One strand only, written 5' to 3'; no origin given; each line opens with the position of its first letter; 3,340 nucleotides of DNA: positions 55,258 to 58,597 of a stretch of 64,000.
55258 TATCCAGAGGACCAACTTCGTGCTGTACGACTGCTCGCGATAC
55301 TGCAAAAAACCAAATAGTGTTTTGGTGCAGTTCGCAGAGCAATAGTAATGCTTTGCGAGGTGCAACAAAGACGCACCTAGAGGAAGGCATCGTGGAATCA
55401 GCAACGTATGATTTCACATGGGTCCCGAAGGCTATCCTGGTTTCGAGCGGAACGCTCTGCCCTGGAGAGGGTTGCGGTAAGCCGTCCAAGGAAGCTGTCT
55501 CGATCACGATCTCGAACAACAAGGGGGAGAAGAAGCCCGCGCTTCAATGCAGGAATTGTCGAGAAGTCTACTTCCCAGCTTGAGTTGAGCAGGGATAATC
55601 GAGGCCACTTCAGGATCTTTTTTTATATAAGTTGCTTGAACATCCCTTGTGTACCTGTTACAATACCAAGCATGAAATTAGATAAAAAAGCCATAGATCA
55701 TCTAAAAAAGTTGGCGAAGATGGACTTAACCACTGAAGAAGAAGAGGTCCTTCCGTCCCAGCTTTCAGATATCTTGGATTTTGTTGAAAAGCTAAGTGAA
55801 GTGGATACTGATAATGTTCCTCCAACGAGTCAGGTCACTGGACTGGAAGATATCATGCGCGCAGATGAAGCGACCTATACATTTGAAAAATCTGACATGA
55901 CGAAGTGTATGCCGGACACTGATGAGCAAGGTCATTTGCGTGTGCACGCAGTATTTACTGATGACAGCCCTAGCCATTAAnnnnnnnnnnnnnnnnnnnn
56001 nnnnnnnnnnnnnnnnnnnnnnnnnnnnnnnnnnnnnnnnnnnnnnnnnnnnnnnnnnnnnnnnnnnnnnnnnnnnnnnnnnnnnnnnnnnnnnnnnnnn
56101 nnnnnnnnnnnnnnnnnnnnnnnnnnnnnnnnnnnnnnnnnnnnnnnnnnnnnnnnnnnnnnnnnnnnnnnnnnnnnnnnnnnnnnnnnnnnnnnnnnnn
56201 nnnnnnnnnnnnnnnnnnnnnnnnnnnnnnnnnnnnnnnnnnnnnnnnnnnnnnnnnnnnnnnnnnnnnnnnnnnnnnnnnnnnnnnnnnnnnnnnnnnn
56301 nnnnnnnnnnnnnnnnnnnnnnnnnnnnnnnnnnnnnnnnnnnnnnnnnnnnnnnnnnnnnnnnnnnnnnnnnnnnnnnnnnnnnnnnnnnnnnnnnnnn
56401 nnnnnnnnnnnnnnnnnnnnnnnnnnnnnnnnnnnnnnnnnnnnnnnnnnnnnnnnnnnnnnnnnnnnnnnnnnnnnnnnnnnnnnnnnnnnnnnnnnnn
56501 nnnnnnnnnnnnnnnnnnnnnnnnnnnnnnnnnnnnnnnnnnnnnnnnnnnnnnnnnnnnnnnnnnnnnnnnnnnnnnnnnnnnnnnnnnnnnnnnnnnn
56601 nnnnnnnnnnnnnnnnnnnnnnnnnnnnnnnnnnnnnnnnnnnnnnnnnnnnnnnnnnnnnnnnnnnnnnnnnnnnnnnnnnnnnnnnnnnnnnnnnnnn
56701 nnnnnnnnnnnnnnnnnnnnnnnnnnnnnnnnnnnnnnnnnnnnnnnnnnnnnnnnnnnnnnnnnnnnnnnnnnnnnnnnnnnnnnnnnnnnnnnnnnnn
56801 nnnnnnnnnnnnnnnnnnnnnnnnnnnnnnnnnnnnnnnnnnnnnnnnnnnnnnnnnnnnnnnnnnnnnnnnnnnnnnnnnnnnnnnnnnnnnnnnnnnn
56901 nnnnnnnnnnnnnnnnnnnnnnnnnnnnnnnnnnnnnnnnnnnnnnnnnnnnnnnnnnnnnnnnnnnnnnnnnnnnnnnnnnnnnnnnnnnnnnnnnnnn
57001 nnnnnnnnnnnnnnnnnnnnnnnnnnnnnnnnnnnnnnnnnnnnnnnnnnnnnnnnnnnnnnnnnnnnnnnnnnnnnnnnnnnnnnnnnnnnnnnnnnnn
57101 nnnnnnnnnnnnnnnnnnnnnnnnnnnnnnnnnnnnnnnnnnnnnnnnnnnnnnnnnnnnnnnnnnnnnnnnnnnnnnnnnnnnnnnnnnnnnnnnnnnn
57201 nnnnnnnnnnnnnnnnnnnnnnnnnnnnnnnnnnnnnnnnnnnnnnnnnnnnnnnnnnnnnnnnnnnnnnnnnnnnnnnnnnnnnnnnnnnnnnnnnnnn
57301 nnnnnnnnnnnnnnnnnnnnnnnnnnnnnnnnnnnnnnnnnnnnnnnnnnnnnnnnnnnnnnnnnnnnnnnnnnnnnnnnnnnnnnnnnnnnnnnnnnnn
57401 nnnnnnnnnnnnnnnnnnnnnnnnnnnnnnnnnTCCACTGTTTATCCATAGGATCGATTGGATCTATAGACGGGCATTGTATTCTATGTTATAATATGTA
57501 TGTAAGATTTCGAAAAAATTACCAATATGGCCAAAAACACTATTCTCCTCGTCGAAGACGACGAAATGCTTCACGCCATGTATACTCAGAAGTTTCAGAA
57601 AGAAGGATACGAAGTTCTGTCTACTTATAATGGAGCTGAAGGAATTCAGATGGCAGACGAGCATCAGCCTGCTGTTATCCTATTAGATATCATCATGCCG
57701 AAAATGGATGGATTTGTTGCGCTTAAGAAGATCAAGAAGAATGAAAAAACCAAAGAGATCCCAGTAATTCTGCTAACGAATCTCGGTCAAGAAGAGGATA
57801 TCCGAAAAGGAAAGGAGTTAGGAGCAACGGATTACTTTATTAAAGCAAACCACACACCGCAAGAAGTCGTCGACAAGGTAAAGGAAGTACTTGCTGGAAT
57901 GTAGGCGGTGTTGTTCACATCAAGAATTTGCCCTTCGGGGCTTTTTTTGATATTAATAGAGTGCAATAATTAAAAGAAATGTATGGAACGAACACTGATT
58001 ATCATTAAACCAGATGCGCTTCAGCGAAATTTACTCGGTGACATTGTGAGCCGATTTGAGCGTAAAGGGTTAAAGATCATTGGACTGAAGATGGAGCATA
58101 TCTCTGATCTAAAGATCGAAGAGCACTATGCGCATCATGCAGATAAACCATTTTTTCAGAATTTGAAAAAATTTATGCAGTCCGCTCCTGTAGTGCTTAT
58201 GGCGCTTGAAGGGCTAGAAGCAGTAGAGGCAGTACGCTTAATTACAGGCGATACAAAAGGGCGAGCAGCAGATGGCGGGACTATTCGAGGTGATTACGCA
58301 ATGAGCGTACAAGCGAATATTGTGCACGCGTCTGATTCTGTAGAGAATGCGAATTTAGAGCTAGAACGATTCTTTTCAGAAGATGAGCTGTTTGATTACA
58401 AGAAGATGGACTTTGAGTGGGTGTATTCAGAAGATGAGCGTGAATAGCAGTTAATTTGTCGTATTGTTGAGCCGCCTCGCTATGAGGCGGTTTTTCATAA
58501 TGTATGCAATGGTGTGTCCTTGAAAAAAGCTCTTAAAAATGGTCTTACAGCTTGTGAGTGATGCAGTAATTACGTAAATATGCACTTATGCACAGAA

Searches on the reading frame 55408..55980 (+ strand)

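Call 59: search_protein_families(library=pfam, proteins=[window:55408-55980:+], max_evalue=0.01)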
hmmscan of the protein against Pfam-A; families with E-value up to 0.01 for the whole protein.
window:55408-55980:+ (190 aa): 1 family
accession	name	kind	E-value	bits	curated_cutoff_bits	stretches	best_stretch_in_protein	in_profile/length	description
PF02686.20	GatC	-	3.1e-15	56.5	23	1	107-173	1-61/66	Glu-tRNAGln amidotransferase C subunit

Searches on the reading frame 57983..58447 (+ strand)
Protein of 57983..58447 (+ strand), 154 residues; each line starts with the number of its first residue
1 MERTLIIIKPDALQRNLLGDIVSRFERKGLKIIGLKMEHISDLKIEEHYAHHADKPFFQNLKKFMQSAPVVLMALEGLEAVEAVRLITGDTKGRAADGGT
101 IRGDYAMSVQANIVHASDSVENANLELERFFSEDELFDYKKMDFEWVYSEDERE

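Call 59: search_protein_families(library=pfam, proteins=[window:57983-58447:+], max_evalue=0.01)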
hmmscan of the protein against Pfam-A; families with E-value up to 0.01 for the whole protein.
window:57983-58447:+ (154 aa): 1 family
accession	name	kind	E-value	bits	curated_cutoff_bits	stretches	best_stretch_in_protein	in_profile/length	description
PF00334.24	NDK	-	2.9e-51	173.3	27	1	2-135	1-134/135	Nucleoside diphosphate kinase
